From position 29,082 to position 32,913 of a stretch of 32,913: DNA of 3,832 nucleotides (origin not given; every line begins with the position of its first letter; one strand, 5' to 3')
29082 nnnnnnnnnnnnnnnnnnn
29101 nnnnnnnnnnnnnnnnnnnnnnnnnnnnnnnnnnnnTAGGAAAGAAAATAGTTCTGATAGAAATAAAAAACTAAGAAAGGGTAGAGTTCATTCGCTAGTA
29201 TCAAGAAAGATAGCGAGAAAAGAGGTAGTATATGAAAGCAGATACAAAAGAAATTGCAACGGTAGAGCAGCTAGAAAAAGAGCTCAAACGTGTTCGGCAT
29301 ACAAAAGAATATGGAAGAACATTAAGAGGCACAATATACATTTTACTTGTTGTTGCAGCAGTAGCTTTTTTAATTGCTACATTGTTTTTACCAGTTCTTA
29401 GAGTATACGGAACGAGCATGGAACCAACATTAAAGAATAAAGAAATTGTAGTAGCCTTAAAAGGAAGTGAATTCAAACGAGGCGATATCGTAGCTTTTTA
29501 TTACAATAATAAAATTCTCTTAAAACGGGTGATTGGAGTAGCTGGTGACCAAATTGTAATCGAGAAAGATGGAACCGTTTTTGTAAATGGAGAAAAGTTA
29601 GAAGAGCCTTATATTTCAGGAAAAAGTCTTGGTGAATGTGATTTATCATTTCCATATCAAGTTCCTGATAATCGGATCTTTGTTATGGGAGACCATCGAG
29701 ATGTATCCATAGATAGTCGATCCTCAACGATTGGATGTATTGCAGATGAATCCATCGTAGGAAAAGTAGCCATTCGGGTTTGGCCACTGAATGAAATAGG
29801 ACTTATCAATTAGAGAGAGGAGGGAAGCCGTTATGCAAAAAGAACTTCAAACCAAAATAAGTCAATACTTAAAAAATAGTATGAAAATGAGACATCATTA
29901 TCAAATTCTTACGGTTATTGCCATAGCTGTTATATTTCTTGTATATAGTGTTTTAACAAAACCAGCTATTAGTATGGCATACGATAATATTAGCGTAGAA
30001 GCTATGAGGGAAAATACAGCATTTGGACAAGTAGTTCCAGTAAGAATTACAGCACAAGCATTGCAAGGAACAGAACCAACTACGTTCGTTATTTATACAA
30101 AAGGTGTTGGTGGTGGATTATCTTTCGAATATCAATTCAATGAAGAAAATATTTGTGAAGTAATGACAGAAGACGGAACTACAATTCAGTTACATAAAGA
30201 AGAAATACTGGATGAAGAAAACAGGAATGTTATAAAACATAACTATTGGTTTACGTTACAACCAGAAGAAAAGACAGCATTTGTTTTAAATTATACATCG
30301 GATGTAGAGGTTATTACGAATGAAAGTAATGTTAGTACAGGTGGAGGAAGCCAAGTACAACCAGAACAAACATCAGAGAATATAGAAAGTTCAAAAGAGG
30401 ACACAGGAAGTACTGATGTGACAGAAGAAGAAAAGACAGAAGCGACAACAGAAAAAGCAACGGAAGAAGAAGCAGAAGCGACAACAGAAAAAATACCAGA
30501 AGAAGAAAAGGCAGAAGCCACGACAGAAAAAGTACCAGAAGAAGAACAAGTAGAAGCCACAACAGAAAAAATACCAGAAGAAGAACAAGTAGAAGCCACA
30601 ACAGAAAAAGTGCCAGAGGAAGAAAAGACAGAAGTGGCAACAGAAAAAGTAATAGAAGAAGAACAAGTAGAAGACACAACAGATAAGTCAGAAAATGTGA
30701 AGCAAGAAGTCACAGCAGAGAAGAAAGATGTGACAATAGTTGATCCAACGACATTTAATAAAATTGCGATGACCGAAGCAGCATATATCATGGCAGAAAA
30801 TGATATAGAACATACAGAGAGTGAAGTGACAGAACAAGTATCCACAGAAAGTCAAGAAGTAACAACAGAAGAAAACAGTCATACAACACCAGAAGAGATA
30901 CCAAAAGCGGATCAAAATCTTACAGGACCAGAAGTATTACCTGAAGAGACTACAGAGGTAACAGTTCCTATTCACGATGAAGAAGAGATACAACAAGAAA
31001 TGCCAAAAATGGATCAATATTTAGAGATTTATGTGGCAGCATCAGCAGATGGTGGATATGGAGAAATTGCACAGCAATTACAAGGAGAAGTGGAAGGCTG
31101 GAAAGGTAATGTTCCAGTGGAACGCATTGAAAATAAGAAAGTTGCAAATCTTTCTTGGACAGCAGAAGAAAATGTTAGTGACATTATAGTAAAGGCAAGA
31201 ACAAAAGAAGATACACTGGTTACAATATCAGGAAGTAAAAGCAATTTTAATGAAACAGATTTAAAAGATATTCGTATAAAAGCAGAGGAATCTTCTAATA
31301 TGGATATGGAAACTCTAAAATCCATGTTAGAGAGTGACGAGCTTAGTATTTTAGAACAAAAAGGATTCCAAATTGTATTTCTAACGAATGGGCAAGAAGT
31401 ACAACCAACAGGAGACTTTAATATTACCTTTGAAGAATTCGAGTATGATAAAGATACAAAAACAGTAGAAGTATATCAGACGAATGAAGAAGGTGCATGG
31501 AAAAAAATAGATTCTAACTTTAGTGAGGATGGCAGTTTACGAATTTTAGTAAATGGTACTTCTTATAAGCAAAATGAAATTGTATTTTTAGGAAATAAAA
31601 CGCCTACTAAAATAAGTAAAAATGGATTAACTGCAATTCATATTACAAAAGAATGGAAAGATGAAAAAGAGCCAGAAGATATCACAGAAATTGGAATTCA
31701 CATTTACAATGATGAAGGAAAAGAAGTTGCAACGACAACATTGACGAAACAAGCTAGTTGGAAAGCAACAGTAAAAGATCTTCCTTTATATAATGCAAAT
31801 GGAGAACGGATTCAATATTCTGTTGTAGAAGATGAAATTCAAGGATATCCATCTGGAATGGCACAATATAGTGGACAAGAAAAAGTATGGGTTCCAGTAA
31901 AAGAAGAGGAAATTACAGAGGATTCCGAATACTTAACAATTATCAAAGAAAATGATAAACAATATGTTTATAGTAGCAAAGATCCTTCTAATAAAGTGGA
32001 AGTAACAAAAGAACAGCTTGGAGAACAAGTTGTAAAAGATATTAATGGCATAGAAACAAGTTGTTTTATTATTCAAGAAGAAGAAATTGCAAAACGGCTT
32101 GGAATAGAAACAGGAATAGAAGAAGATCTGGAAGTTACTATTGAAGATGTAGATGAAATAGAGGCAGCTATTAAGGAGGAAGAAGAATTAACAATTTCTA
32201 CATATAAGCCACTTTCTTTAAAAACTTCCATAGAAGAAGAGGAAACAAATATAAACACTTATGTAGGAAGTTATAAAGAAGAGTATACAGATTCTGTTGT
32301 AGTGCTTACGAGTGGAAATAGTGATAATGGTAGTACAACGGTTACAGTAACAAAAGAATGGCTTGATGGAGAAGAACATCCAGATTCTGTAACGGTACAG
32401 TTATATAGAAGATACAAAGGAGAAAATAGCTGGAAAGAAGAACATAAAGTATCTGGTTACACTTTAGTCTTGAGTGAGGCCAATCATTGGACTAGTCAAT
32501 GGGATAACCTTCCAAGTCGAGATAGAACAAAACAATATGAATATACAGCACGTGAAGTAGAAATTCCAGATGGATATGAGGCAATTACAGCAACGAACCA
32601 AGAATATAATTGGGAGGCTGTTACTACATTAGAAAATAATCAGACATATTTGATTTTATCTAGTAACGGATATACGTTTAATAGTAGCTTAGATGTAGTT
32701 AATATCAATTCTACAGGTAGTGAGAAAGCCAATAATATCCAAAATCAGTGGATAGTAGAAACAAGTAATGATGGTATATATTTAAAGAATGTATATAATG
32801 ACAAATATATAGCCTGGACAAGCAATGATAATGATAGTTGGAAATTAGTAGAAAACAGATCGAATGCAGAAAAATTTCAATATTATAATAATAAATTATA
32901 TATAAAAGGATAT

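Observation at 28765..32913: Riboswitch-controlled operon: coiled-coil protein, dedicated signal peptidase I and a giant Cna-B surface protein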

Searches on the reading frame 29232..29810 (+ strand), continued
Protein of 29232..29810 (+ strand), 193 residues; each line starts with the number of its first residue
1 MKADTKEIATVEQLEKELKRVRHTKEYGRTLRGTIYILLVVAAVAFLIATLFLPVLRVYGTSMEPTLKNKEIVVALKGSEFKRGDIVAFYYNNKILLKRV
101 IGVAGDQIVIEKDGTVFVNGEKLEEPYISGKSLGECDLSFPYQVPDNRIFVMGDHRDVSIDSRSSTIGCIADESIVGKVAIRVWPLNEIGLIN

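Call 66: search_protein_families(library=ncbifam, proteins=[L001:10602-15800:+, L001:15906-17663:+, L001:17840-18736:+, L001:18715-19953:+, L001:19961-20551:+], max_evalue=0.001)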
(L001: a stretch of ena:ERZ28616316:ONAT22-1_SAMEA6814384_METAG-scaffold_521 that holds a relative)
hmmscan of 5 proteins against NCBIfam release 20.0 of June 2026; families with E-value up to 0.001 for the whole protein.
L001:10602-15800:+ (1733 aa): 1 family
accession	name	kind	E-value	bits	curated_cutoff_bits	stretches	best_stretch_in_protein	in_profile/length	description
TIGR01167.1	LPXTG_anchor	domain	0.0002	21.9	15.9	1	1693-1726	1-32/34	LPXTG cell wall anchor domain-containing protein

L001:15906-17663:+ (586 aa): 2 families
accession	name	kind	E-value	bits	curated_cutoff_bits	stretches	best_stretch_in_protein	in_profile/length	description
NF033902.0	iso_D2_wall_anc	subfamily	1.2e-29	103.5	95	2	1-470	1-495/540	SpaH/EbpB family LPXTG-anchored major pilin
TIGR04226.1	RrgB_K2N_iso_D2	domain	4.4e-19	69.5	30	1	204-335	4-122/123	isopeptide-forming domain-containing fimbrial protein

L001:17840-18736:+ (299 aa): 6 families
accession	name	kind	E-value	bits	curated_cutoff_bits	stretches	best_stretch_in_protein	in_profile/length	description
NF033745.1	class_C_sortase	subfamily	5.8e-83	277.9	160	1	19-230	2-220/220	class C sortase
TIGR01076.1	sortase_fam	subfamily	3e-49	166.3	39.35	1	104-233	1-130/136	sortase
NF058671.1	sortase_SrtD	exception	2.9e-23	82.5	140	1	50-217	23-171/187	class D sortase, LPxTATN-specific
NF033746.1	class_D_sortase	subfamily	4.2e-21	75.2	165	1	102-218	9-118/135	class D sortase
NF033747.1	class_E_sortase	subfamily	1.2e-18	67.7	160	1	24-228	11-203/211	class E sortase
TIGR03784.1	marine_sortase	equivalog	7.3e-09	35.5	158.25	1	105-222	53-164/174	class GN sortase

L001:18715-19953:+ (413 aa): 0 families

L001:19961-20551:+ (197 aa): 6 families
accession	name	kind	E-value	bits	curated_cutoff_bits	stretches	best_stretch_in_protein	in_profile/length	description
NF058671.1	sortase_SrtD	exception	1.5e-13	50.9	140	1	16-179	3-168/187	class D sortase, LPxTATN-specific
TIGR01076.1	sortase_fam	subfamily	5.1e-13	49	39.35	1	77-195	1-129/136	sortase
NF033745.1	class_C_sortase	subfamily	3.8e-12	46.4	160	1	49-193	64-220/220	class C sortase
NF033746.1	class_D_sortase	subfamily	4.1e-09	36.4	165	1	70-179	4-114/135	class D sortase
TIGR03784.1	marine_sortase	equivalog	2.1e-08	34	158.25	1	76-179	51-156/174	class GN sortase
NF033747.1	class_E_sortase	subfamily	9.5e-08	32.1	160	1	37-167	31-169/211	class E sortase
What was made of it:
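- Sortase: NF033745 class C at 277.9 bits (cut-off 160) (call 66).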

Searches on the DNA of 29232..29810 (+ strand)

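Call 68: search_rna_families(sources=[L097, L098, L099, L100, L026, L038, L047], threshold=gathering)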
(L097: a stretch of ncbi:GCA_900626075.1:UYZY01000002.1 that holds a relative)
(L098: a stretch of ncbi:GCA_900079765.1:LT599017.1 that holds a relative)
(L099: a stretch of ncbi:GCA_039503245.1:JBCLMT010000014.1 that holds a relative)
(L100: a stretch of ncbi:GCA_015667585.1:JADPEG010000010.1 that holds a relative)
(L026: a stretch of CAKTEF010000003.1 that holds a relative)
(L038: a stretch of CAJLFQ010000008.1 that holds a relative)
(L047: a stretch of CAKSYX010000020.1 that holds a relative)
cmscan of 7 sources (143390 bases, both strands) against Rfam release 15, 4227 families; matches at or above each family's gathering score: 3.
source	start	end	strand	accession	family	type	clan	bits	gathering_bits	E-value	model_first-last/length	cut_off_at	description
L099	6917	6990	+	RF00005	tRNA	Gene; tRNA;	CL00001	67.5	29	3.4e-12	1-71/71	no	tRNA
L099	7040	7111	+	RF00005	tRNA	Gene; tRNA;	CL00001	62.9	29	6.2e-11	1-71/71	no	tRNA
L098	8943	9018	+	RF01051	c-di-GMP-I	Cis-reg; riboswitch;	CL00126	49.8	35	2.1e-06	1-87/87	no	c-di-GMP-I riboswitch aptamer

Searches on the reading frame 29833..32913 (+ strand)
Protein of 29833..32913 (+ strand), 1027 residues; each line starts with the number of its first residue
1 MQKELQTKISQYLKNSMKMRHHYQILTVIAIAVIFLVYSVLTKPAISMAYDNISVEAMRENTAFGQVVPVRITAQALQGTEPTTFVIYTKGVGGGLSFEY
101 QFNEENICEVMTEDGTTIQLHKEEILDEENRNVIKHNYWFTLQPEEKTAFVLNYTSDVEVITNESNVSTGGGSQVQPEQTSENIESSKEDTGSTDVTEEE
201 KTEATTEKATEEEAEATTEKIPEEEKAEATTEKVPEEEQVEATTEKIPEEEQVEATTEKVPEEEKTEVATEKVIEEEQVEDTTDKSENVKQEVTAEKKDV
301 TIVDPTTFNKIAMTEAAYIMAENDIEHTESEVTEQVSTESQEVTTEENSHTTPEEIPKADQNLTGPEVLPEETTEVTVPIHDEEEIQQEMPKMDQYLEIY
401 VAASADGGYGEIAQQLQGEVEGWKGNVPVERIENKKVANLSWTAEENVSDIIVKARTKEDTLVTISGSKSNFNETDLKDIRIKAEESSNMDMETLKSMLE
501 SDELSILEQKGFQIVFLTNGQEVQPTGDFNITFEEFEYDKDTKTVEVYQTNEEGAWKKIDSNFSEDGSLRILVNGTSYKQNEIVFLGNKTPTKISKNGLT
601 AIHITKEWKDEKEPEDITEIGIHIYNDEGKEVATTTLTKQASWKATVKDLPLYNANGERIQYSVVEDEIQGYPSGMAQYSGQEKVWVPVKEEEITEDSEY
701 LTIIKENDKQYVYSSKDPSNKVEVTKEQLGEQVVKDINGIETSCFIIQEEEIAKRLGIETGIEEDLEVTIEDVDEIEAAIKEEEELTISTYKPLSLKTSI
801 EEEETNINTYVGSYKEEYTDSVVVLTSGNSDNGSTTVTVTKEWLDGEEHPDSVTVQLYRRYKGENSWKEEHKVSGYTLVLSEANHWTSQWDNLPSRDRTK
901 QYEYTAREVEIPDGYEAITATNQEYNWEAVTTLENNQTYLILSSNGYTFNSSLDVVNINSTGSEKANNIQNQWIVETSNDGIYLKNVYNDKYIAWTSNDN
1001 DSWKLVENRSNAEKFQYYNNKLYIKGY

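Call 8: search_protein_families(library=pfam, proteins=[window:29833-32913:+], max_evalue=0.1)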
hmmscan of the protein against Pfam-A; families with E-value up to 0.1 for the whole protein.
window:29833-32913:+ (1027 aa): 2 families
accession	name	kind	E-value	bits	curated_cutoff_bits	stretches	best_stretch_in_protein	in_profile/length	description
PF05738.19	Cna_B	-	1.7e-20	73.7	22.3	2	602-676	1-77/87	Cna protein B-type domain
PF19954.5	EAD10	-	0.024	15.1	24.1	0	474-524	4-56/77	Effector-associated domain 10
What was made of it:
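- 31636..31860 (+): Cna_B domain 1 (aa 602-676). A second Cna_B stretch lies at about 32336-32595; those coordinates are approximate. Call 8.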

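Call 9: search_protein_families(library=ncbifam, proteins=[window:29833-32913:+], max_evalue=0.1)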
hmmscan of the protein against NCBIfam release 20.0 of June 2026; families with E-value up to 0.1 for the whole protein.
window:29833-32913:+ (1027 aa): 0 families
